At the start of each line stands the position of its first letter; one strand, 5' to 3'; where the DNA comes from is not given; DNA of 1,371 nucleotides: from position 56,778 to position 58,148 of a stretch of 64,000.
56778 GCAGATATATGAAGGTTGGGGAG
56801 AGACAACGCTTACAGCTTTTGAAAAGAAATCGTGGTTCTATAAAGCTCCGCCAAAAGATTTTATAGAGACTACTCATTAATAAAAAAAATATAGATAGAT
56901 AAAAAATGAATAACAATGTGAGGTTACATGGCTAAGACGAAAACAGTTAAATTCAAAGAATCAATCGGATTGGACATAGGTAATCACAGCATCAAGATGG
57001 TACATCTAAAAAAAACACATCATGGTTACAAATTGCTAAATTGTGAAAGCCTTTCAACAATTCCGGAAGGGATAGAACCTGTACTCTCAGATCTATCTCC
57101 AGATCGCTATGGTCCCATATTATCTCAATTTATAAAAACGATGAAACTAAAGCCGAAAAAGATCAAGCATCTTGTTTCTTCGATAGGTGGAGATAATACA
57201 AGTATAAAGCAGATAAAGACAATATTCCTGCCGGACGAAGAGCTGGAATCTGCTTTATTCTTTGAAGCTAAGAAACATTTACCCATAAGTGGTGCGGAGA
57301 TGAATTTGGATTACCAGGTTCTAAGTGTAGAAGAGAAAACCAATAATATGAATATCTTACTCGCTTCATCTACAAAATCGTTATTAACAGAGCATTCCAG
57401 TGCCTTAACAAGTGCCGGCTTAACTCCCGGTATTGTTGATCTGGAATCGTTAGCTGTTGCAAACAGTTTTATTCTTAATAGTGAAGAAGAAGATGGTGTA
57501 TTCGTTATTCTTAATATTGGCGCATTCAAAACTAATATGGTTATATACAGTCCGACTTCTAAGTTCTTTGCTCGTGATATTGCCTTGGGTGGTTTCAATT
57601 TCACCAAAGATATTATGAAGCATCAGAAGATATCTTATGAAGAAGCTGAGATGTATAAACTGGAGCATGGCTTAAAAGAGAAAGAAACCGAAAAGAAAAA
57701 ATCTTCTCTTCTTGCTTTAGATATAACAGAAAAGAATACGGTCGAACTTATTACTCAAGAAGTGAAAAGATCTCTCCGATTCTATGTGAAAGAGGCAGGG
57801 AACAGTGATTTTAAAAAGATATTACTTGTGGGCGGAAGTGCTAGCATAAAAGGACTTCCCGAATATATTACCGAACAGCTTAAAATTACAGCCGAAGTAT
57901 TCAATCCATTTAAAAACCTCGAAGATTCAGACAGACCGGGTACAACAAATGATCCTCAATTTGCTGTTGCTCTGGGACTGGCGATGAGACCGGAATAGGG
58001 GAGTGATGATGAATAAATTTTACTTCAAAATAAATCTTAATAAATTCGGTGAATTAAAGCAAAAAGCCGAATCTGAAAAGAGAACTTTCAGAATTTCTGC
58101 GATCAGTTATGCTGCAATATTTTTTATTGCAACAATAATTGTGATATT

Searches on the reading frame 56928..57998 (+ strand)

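Call 53: search_protein_families(library=pfam, proteins=[window:56928-57998:+], max_evalue=0.00001)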
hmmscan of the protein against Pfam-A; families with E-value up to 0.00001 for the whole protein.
window:56928-57998:+ (356 aa): 3 families
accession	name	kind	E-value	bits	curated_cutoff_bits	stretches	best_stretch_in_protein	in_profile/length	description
PF11104.14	PilM_2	-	8.1e-51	173.4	27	1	14-354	1-338/340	Type IV pilus assembly protein PilM;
PF14450.12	FtsA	-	2.4e-16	60.7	31.8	1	193-350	1-127/127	Cell division protein FtsA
PF06723.19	MreB_Mbl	-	6.8e-06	25.6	27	0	183-324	139-303/327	MreB/Mbl protein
